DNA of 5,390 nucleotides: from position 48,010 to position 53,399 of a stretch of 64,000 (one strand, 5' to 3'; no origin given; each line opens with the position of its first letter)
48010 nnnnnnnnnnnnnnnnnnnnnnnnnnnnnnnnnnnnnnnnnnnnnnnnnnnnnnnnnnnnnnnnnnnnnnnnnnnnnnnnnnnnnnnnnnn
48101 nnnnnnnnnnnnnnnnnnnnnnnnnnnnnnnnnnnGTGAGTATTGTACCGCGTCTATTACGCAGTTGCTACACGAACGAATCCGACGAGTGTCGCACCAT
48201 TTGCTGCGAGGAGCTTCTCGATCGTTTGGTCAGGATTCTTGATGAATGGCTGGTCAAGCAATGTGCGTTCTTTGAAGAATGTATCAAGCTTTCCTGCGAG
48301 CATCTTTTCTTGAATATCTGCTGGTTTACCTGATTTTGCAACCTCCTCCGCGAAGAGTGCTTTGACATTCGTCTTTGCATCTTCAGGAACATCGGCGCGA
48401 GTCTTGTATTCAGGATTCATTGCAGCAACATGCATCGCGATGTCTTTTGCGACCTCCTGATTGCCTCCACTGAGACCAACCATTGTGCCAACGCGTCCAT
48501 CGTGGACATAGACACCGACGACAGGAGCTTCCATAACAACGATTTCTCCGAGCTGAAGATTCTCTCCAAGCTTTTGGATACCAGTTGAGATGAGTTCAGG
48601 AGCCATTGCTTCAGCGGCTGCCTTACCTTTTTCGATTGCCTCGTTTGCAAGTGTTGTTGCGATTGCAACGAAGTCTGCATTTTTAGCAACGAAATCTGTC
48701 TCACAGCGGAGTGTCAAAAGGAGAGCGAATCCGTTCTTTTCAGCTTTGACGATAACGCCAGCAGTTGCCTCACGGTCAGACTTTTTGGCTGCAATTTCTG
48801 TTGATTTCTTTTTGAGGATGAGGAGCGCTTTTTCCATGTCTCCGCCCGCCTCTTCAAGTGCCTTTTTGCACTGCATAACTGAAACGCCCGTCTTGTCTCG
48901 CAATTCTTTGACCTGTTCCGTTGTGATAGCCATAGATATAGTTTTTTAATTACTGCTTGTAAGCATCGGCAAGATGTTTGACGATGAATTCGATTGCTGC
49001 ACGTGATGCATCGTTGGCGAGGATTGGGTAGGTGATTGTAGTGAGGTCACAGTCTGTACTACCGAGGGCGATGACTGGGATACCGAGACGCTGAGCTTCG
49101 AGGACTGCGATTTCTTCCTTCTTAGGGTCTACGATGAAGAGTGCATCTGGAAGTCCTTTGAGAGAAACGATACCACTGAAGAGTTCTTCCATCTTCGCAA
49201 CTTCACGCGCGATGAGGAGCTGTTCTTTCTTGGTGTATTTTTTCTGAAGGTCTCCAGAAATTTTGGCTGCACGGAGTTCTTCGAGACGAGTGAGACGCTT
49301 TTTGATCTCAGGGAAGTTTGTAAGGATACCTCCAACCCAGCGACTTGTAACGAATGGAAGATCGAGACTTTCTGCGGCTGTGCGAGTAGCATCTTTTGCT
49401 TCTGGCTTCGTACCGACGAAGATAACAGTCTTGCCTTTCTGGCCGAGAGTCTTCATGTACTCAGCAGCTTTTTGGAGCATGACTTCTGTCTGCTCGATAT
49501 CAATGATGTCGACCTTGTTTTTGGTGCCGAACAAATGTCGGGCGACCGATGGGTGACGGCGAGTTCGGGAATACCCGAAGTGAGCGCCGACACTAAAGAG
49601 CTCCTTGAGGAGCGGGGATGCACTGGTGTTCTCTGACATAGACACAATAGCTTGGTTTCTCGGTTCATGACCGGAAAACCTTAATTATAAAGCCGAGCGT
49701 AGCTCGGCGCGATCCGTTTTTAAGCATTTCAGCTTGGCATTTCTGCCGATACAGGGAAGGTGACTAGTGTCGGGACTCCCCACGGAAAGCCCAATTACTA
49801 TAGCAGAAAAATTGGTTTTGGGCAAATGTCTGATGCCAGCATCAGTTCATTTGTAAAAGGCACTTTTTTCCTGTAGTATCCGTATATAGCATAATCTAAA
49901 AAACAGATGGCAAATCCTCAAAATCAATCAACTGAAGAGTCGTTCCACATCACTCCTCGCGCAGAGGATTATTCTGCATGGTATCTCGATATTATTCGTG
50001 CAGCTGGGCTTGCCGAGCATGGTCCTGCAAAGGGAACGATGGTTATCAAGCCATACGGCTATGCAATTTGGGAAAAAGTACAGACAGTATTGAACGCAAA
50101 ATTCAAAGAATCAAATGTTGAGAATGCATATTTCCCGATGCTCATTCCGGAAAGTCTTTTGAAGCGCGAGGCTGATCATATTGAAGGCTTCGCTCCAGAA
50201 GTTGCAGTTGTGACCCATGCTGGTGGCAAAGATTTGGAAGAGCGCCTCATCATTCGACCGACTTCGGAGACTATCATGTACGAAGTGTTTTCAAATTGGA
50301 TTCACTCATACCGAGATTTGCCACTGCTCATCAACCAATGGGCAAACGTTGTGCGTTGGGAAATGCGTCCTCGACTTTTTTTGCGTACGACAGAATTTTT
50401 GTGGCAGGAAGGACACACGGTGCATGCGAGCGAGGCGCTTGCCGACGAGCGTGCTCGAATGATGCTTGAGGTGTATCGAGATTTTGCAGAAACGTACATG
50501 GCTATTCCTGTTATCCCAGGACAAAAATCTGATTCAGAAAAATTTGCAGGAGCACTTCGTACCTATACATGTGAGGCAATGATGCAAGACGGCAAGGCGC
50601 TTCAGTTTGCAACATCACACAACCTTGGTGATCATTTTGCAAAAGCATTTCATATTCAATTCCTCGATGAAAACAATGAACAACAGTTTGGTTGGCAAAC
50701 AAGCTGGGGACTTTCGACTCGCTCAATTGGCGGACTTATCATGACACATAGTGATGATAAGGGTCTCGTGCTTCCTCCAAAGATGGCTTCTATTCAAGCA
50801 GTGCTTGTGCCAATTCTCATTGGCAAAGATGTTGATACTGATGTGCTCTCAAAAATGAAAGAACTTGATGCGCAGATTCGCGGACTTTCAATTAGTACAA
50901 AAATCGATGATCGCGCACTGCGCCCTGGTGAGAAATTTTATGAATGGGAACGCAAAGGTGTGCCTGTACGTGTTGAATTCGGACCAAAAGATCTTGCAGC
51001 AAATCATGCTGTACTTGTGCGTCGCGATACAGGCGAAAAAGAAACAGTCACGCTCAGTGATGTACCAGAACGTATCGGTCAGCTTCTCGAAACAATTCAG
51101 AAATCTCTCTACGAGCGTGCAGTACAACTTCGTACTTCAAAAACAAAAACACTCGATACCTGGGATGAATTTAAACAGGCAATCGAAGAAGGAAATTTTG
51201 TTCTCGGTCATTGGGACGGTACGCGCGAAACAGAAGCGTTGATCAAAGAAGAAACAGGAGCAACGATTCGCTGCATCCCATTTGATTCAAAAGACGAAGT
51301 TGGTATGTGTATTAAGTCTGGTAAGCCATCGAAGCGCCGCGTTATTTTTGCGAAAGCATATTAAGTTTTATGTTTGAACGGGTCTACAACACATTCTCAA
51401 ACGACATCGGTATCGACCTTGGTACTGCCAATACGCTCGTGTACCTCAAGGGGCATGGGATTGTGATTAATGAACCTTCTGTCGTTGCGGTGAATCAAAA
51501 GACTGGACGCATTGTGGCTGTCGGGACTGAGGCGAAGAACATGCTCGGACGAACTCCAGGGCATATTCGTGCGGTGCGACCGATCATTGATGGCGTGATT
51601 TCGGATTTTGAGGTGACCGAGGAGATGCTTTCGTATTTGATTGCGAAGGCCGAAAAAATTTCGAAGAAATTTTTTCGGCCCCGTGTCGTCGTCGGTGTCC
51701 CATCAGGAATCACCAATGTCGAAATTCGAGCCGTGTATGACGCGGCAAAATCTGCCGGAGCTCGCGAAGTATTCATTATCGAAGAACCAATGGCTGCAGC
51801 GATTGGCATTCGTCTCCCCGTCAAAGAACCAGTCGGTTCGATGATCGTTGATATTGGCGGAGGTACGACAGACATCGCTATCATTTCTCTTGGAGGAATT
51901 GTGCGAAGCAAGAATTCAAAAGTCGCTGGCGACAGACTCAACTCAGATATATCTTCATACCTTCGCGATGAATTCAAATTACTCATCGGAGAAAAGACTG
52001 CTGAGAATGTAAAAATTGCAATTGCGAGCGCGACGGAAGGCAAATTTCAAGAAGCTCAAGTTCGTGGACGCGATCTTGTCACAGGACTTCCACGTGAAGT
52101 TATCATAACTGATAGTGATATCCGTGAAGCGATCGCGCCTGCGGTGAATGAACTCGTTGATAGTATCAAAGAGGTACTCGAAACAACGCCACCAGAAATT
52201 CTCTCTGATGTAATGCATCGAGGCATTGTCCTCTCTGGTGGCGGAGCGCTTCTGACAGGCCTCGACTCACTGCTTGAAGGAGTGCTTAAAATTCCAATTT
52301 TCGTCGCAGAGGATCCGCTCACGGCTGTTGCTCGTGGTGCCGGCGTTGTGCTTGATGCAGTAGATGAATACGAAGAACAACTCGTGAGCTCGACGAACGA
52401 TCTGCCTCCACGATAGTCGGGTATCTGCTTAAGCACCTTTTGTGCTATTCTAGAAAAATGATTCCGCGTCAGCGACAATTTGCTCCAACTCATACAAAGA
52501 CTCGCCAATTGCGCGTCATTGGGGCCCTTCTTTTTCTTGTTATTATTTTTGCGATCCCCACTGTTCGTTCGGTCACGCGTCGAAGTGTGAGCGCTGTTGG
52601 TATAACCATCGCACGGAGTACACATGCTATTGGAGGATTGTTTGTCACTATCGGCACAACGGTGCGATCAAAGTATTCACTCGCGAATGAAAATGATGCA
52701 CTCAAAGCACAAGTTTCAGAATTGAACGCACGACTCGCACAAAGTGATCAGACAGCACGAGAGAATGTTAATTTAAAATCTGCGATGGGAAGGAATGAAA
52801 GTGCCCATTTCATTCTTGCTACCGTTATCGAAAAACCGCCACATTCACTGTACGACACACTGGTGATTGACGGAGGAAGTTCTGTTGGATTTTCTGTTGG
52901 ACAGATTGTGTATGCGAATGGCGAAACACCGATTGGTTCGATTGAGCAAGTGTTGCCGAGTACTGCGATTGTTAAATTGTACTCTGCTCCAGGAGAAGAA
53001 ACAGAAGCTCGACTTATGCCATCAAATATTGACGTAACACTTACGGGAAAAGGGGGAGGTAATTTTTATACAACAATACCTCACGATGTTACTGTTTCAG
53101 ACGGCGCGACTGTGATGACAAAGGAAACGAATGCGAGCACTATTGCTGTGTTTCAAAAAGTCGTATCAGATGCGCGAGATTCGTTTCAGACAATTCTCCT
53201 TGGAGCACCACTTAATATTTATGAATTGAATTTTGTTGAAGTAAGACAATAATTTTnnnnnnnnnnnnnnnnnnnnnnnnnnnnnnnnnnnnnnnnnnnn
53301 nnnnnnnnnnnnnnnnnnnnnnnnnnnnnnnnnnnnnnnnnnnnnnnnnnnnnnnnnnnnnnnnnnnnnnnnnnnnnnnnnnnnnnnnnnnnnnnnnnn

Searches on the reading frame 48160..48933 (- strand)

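Call 29: search_protein_families(library=pfam, proteins=[window:48160-48933:-], max_evalue=0.00001)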
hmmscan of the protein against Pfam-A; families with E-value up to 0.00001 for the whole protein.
window:48160-48933:- (258 aa): 2 families
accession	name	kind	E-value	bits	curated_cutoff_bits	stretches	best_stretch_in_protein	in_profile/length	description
PF00889.24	EF_TS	-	8.2e-53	179.5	27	1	71-256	2-201/204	Elongation factor TS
PF25025.1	EF-Ts_N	-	1.2e-06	28.8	33.2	1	5-42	14-52/60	Elongation factor Ts, mitochondrial, N-terminal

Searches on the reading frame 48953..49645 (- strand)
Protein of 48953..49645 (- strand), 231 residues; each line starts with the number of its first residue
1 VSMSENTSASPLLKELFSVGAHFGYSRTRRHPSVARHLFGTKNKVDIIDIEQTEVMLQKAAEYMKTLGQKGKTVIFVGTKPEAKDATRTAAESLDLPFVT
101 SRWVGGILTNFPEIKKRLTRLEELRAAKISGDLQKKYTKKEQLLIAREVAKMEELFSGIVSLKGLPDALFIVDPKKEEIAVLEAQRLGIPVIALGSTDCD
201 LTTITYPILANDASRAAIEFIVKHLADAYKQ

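Call 29: search_protein_families(library=pfam, proteins=[window:48953-49645:-], max_evalue=0.00001)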
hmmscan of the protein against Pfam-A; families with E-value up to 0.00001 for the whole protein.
window:48953-49645:- (231 aa): 1 family
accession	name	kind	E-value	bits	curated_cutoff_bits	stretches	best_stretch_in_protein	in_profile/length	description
PF00318.25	Ribosomal_S2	-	2e-67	227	26.1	1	16-230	1-214/216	Ribosomal protein S2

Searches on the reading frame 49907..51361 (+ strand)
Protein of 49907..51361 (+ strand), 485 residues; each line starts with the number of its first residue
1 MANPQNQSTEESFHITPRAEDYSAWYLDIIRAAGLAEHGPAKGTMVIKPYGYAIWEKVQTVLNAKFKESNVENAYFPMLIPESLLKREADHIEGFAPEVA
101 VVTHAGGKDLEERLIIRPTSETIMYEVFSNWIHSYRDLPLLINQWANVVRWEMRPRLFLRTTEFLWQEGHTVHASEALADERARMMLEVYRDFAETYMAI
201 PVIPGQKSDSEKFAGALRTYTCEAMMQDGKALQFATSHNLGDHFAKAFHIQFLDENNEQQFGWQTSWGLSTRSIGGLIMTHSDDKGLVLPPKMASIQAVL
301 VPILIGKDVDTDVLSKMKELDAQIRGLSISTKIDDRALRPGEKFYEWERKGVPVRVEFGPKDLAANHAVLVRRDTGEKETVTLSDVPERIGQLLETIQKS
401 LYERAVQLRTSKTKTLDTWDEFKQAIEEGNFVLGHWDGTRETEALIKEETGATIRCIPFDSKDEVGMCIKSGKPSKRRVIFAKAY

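Call 29: search_protein_families(library=pfam, proteins=[window:49907-51361:+], max_evalue=0.00001)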
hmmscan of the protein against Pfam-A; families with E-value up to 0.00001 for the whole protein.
window:49907-51361:+ (485 aa): 3 families
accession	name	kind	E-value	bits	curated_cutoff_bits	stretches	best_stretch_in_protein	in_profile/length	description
PF09180.16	ProRS-C_1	-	5.3e-26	91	31.5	1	419-485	1-71/71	Prolyl-tRNA synthetase, C-terminal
PF00587.30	tRNA-synt_2b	-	1.3e-19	71.4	29.3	1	109-275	6-173/179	tRNA synthetase class II core domain (G, H, P, S and T)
PF03129.25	HGTP_anticodon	-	6e-17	62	21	1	297-391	1-92/94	Anticodon binding domain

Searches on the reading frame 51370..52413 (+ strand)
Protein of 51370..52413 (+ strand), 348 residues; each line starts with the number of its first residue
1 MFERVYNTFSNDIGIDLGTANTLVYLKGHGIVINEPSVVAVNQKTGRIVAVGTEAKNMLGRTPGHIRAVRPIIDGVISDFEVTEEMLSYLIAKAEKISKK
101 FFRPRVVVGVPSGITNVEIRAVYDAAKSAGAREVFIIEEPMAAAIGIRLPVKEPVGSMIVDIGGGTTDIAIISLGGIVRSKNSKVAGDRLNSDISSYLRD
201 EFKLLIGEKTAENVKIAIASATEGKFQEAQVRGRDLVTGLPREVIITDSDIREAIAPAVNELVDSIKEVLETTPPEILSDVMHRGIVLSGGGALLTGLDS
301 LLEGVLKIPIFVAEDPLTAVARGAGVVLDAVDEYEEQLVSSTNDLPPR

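Call 29: search_protein_families(library=pfam, proteins=[window:51370-52413:+], max_evalue=0.00001)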
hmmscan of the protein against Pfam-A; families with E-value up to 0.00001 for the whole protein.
window:51370-52413:+ (348 aa): 4 families
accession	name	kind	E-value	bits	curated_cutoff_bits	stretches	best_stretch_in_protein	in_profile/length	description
PF06723.19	MreB_Mbl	-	8.2e-135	449.3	27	1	10-334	1-325/327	MreB/Mbl protein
PF00012.26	HSP70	-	8.9e-13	47.7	20.6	1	81-205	112-241/599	Hsp70 protein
PF14450.12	FtsA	-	1.8e-11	44.9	31.8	1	159-315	2-112/127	Cell division protein FtsA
PF00022.25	Actin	-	4.7e-07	29.2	27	0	36-206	31-200/410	Actin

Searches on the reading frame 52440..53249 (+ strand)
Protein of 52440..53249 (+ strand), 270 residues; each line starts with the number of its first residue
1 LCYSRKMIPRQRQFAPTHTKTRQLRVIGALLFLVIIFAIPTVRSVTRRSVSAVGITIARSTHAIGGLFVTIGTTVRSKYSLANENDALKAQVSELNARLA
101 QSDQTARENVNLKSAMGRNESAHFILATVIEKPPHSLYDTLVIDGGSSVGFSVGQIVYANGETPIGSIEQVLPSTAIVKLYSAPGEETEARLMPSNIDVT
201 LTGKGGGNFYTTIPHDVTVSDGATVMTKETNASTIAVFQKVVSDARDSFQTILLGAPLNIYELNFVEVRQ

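Call 29: search_protein_families(library=pfam, proteins=[window:52440-53249:+], max_evalue=0.00001)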
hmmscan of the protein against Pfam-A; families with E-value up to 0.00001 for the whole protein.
window:52440-53249:+ (270 aa): 1 family
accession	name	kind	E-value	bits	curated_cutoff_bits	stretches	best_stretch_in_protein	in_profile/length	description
PF04085.20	MreC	-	5.6e-11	42.9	28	1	129-268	1-145/147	Rod shape-determining protein MreC, barrel core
